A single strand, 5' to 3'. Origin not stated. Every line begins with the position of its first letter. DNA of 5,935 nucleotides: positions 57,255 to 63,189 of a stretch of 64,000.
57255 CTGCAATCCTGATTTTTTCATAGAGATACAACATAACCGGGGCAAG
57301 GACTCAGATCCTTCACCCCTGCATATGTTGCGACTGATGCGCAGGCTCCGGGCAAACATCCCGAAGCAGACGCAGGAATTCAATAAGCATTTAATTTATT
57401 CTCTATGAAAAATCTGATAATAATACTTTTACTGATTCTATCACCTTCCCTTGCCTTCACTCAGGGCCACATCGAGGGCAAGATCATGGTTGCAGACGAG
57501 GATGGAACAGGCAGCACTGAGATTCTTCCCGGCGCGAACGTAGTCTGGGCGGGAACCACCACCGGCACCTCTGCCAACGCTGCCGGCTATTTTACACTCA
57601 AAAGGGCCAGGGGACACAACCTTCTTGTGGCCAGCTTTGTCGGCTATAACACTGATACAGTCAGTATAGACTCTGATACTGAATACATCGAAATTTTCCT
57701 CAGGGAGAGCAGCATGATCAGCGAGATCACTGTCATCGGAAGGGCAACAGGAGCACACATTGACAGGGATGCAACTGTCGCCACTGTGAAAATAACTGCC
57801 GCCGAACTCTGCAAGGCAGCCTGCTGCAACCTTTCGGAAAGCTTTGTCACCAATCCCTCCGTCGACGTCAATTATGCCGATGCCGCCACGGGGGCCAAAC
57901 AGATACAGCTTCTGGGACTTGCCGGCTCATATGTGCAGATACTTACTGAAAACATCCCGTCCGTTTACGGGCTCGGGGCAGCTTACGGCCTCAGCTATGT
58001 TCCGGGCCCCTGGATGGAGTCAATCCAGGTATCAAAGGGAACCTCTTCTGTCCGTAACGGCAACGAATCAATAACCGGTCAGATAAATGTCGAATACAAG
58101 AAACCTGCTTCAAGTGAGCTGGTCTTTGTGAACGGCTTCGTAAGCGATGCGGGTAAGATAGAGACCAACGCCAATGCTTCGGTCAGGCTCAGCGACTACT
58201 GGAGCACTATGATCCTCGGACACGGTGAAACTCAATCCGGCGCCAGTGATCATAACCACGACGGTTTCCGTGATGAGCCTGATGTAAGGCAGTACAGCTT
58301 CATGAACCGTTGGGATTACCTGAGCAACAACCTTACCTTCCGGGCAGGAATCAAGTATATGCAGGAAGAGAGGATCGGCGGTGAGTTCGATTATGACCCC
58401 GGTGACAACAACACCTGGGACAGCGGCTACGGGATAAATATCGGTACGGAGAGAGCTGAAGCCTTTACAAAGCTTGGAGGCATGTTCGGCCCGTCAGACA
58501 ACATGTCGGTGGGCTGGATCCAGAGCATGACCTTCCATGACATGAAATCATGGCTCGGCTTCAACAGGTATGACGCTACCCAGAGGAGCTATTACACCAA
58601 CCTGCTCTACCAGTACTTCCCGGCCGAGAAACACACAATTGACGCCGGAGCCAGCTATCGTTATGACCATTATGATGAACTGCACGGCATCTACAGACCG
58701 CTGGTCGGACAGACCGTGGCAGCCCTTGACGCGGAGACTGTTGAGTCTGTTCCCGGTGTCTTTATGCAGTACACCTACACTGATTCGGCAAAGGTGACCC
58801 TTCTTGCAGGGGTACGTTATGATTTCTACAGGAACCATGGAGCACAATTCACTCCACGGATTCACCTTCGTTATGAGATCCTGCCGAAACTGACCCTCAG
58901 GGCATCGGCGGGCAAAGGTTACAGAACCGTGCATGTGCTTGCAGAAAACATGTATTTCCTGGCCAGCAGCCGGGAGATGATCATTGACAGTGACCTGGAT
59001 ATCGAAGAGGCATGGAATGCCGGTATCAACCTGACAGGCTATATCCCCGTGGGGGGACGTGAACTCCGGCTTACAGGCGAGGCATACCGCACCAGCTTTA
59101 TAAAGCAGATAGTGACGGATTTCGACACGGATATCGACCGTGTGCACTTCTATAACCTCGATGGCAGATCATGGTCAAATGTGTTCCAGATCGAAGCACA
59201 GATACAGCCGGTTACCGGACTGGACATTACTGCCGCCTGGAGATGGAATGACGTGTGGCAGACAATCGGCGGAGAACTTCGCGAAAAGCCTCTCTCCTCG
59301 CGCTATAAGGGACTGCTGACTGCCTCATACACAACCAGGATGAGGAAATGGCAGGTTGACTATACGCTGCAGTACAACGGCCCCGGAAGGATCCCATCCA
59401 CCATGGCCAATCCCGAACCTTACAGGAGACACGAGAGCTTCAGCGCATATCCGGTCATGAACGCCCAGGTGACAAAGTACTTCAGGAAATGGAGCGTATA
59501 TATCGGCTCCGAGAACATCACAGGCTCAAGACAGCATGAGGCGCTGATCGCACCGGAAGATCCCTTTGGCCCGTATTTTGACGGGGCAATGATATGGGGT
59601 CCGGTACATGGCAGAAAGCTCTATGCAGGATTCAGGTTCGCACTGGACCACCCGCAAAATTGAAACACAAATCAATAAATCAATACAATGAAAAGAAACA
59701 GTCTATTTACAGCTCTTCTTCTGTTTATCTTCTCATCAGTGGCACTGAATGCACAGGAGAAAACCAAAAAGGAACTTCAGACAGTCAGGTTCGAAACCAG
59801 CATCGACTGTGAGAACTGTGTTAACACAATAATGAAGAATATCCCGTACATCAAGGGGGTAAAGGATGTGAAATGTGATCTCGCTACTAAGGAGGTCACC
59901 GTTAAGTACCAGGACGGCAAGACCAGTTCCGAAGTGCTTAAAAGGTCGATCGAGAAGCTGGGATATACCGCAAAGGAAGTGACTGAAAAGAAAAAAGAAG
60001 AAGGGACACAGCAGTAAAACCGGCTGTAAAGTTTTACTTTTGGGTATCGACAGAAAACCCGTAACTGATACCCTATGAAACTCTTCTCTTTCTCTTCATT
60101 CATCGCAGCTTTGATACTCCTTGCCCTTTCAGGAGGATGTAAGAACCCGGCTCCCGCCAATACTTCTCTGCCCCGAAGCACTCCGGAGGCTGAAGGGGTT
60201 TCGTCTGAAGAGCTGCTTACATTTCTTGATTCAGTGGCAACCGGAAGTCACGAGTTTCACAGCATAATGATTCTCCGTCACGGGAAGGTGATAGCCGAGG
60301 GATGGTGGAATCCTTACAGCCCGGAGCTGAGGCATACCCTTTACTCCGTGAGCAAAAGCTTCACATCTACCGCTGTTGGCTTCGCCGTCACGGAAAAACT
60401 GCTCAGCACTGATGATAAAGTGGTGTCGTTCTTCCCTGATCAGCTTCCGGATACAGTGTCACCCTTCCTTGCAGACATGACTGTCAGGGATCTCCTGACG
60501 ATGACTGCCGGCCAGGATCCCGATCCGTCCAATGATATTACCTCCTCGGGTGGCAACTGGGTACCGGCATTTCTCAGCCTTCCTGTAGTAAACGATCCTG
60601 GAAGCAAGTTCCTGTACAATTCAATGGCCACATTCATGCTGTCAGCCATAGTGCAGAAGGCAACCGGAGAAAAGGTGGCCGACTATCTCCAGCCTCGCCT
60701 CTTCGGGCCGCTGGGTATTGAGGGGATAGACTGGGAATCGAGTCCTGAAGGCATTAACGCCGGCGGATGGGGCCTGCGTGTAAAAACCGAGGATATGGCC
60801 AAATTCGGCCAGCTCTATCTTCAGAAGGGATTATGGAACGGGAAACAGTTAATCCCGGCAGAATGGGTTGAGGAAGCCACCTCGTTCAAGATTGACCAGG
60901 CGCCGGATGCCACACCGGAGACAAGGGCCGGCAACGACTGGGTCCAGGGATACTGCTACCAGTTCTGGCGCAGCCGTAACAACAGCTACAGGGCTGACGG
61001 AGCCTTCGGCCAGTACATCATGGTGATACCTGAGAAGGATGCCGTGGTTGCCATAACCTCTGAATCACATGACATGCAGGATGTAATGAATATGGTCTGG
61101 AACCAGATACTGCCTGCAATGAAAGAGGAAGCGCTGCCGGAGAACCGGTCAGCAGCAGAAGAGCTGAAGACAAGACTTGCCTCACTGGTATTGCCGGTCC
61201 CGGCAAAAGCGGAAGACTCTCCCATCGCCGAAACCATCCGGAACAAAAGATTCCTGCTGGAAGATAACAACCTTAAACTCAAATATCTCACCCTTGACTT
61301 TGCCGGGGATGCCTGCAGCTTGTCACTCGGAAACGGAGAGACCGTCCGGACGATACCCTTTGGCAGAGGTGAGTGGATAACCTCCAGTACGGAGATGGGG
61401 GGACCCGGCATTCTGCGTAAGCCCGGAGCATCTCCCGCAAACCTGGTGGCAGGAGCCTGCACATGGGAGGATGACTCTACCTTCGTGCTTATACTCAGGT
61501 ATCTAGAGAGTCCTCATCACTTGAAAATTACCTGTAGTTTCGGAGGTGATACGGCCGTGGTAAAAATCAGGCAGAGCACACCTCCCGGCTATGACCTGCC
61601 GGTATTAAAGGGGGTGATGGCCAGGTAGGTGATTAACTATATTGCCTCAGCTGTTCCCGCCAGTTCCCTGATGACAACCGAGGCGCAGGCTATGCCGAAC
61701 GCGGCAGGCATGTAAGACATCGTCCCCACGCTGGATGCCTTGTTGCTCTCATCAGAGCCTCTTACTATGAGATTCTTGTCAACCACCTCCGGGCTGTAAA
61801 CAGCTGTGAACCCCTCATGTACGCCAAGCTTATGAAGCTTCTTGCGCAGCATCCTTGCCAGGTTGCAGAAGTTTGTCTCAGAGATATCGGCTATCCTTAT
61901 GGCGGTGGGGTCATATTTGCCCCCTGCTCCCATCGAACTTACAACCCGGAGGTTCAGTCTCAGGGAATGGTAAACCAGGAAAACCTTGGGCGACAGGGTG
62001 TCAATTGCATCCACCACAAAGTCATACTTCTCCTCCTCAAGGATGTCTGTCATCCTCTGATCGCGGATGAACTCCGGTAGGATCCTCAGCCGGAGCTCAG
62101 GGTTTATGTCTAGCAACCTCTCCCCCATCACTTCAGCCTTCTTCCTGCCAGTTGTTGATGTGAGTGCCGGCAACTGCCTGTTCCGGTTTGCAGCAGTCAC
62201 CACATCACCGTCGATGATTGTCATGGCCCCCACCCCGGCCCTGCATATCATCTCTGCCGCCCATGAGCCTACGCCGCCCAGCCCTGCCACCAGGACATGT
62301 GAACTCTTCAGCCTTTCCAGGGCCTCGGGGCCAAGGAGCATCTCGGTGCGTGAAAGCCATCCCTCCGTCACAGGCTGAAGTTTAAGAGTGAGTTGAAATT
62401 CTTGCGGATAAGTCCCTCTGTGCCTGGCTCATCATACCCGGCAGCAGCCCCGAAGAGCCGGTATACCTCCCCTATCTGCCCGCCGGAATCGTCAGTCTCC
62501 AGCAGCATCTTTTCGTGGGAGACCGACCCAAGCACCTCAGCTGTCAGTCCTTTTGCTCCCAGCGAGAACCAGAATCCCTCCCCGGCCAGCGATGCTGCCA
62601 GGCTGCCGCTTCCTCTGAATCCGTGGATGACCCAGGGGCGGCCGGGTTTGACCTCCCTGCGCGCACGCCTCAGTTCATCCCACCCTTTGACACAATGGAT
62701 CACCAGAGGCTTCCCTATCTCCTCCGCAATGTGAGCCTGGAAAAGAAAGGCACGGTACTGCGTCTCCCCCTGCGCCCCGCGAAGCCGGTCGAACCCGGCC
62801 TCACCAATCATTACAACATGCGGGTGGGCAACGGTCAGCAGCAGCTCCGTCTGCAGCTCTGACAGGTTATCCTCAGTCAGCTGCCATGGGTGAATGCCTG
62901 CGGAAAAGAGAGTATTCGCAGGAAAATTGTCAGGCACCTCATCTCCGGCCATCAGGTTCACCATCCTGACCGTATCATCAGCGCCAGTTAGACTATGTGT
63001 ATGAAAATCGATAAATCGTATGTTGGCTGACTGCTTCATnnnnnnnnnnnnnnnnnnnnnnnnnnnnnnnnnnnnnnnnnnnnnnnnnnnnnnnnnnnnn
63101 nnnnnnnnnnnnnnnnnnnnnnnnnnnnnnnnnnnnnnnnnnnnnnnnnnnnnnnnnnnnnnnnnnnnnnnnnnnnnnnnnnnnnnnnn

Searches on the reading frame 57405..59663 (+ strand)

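Call 32: search_protein_families(library=pfam, max_evalue=0.00001, proteins=[window:57405-59663:+])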
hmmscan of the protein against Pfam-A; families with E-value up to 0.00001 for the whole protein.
window:57405-59663:+ (752 aa): 3 families
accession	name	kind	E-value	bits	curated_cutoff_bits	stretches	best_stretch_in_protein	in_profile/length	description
PF00593.30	TonB_dep_Rec_b-barrel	-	1.4e-20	75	27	1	281-704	21-435/436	TonB dependent receptor-like, beta-barrel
PF13715.12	CarbopepD_reg_2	-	1.2e-13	51.3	32.2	1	37-109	10-87/88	CarboxypepD_reg-like domain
PF07715.20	Plug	-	8.5e-09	36.3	23.9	1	121-225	3-106/107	TonB-dependent Receptor Plug Domain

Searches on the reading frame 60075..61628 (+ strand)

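Call 32: search_protein_families(library=pfam, max_evalue=0.00001, proteins=[window:60075-61628:+])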
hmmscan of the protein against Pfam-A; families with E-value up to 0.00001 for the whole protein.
window:60075-61628:+ (517 aa): 1 family
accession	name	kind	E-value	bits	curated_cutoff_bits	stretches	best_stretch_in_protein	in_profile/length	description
PF00144.29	Beta-lactamase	-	5.3e-42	144.6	27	1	63-333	18-312/329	Beta-lactamase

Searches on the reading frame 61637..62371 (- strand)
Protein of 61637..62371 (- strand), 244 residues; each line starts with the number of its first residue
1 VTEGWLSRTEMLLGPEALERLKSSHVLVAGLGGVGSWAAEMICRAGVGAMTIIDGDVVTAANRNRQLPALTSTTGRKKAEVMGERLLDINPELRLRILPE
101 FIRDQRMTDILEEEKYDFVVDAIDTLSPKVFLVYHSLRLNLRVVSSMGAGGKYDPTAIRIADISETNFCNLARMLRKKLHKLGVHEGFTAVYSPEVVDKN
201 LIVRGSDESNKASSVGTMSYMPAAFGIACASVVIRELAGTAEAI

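Call 32: search_protein_families(library=pfam, max_evalue=0.00001, proteins=[window:61637-62371:-])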
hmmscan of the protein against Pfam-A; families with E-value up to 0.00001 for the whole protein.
window:61637-62371:- (244 aa): 1 family
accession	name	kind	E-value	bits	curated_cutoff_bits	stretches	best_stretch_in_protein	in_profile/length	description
PF00899.27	ThiF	-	1.6e-36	126.1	28.1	1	8-241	3-206/238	ThiF family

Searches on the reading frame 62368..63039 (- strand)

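Call 32: search_protein_families(library=pfam, max_evalue=0.00001, proteins=[window:62368-63039:-])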
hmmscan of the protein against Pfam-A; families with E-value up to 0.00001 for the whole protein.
window:62368-63039:- (223 aa): 1 family
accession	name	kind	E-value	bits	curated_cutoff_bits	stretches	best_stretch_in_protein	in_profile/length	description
PF01026.27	TatD_DNase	-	1.1e-24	87.7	27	1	37-183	49-203/253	TatD related DNase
